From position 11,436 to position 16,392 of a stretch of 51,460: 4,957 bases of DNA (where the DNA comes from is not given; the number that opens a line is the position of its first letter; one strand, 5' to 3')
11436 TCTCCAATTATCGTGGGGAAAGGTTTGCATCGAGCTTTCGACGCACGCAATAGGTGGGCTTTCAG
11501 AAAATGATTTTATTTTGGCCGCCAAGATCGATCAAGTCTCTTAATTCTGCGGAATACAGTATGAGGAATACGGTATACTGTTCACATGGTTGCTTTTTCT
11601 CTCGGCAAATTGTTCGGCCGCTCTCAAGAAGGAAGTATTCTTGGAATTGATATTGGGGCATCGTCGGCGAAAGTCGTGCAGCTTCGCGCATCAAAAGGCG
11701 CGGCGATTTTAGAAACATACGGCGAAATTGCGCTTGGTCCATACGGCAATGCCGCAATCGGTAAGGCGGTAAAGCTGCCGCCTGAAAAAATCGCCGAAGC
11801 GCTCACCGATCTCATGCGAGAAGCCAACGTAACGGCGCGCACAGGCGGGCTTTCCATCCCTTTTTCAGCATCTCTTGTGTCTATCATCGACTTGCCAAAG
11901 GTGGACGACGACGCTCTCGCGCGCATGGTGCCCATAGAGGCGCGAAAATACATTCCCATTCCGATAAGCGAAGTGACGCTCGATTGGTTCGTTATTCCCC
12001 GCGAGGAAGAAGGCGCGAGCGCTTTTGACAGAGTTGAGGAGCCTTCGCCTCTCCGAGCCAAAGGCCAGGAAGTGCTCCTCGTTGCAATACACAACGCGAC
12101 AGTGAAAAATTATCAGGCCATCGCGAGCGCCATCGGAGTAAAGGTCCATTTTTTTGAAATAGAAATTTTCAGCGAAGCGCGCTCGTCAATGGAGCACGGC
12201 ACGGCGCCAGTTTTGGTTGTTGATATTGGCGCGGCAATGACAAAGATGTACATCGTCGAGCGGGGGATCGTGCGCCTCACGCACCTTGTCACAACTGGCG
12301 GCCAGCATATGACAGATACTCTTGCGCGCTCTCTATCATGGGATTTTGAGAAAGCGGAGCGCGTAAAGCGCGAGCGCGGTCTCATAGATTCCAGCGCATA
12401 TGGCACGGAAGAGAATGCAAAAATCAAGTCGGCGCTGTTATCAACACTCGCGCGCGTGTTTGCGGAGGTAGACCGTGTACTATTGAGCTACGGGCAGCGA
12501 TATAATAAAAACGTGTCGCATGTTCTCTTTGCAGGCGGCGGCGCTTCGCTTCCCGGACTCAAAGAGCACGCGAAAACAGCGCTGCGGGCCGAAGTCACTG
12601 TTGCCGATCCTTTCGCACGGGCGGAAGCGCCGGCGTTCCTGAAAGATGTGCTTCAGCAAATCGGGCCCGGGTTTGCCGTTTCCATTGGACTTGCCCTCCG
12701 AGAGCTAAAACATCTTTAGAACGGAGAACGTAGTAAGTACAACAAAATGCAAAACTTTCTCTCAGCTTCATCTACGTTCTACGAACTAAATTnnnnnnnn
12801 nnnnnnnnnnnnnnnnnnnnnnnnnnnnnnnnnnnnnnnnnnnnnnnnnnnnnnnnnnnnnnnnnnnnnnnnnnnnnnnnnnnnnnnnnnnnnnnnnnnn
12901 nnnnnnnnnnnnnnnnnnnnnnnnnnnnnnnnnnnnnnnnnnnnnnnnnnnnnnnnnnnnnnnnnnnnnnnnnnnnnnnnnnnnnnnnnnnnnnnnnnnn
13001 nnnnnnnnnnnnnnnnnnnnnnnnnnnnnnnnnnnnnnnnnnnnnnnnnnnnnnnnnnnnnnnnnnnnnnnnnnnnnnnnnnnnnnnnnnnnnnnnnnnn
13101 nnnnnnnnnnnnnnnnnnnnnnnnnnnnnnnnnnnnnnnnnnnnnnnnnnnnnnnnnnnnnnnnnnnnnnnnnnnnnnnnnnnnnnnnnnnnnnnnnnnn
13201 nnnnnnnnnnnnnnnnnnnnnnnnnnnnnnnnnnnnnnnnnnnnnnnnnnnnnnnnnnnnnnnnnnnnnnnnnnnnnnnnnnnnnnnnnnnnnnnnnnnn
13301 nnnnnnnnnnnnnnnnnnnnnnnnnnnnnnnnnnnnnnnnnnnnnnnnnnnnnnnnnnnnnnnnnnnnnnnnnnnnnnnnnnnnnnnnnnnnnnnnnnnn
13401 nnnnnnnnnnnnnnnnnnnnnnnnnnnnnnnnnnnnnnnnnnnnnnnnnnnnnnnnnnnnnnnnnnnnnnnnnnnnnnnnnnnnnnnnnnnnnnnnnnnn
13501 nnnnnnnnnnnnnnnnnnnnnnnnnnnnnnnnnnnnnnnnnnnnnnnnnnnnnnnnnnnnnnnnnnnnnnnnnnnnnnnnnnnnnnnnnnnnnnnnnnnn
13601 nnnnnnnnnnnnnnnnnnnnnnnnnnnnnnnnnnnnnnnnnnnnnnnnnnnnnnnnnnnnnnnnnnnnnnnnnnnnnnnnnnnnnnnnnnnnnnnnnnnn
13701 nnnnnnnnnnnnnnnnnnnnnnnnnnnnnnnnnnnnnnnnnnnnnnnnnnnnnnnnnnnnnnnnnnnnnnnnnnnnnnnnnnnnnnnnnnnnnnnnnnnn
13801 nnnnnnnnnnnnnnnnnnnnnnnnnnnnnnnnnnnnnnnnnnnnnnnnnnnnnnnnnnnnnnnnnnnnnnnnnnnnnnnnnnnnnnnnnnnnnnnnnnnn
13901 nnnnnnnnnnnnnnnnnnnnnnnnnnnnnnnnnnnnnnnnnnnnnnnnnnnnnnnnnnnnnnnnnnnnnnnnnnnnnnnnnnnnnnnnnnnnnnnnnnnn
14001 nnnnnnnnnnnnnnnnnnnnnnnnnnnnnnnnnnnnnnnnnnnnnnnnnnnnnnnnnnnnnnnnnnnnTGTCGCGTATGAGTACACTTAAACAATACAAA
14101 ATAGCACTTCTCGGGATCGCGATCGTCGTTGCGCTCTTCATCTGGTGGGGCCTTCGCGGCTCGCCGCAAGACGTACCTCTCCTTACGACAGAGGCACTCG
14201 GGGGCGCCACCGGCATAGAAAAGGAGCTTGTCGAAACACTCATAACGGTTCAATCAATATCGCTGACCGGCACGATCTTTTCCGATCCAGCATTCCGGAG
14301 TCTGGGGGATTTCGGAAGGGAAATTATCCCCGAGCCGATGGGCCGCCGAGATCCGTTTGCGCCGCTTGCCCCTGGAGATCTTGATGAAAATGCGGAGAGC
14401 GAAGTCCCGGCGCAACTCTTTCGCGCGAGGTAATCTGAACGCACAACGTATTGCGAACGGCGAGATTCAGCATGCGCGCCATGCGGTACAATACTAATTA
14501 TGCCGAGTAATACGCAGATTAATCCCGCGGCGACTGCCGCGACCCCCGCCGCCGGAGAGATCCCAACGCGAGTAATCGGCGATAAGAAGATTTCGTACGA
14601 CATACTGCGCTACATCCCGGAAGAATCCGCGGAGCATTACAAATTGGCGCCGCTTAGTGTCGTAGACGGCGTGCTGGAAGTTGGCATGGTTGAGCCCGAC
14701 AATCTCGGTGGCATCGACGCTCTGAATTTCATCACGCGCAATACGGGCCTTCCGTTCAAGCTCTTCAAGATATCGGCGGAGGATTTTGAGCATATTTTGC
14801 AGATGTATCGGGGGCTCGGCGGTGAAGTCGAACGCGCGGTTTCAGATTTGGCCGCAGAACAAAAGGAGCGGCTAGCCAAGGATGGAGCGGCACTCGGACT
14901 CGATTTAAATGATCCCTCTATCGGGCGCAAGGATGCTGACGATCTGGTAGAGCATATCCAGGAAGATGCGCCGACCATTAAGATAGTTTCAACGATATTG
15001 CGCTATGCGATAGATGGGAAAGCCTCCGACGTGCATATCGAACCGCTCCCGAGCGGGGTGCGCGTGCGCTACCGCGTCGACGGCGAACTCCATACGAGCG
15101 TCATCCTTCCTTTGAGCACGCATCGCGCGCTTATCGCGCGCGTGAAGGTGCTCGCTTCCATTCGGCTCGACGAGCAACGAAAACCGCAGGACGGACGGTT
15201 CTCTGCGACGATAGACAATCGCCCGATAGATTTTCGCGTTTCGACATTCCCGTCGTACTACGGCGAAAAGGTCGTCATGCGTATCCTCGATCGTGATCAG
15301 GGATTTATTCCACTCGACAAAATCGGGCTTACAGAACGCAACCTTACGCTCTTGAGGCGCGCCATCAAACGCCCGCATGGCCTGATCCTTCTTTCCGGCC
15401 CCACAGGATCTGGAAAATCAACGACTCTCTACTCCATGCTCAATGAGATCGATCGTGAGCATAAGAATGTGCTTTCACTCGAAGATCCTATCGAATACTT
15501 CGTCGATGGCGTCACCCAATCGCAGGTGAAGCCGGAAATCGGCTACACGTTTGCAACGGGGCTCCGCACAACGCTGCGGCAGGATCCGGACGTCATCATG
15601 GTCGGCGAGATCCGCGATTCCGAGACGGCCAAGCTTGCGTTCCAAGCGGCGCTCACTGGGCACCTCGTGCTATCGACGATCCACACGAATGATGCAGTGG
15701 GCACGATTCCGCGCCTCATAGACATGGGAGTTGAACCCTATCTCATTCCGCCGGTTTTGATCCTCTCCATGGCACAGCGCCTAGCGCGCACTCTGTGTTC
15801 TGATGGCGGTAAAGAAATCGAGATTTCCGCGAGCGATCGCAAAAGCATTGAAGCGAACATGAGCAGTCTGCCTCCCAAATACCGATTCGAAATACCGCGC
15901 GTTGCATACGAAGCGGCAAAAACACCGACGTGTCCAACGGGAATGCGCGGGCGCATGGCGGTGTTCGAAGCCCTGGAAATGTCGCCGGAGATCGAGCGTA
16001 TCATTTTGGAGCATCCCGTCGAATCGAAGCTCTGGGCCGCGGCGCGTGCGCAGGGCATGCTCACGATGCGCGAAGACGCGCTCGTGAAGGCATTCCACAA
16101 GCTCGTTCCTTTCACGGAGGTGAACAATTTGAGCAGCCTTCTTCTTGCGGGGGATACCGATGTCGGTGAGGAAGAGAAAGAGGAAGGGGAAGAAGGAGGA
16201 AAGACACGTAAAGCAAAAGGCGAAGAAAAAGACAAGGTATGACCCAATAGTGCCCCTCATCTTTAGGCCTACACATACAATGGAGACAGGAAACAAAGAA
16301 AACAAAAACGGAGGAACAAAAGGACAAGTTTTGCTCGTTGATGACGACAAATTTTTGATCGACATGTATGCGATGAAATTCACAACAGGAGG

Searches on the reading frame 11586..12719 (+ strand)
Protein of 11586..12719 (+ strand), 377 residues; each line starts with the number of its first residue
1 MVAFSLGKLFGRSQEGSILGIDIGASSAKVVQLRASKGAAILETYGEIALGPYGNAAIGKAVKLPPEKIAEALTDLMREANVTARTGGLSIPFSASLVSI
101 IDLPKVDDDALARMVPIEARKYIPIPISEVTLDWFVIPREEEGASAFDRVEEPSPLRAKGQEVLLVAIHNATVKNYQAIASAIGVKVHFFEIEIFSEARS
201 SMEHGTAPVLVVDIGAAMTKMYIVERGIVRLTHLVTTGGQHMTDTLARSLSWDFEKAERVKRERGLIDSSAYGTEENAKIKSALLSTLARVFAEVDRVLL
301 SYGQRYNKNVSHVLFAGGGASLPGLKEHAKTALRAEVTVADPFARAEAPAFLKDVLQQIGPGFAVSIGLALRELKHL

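Call 82: search_protein_families(library=pfam, proteins=[window:11586-12719:+], max_evalue=0.00001)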
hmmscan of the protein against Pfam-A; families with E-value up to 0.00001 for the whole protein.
window:11586-12719:+ (377 aa): 2 families
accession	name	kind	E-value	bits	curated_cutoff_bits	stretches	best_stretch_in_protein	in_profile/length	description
PF11104.14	PilM_2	-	6e-37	127.8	27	1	20-373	1-339/340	Type IV pilus assembly protein PilM;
PF14450.12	FtsA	-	1.5e-16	61.4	31.8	1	211-348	2-119/127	Cell division protein FtsA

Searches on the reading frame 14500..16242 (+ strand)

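Call 82: search_protein_families(library=pfam, proteins=[window:14500-16242:+], max_evalue=0.00001)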
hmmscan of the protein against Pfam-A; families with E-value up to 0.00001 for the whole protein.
window:14500-16242:+ (580 aa): 2 families
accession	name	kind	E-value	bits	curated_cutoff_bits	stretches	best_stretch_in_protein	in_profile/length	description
PF00437.27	T2SSE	-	9.3e-112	373.8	24.9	1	154-541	3-368/370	Type II/IV secretion system protein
PF05157.20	MshEN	-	4.1e-09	36.7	23.1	1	26-106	8-86/90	MshEN domain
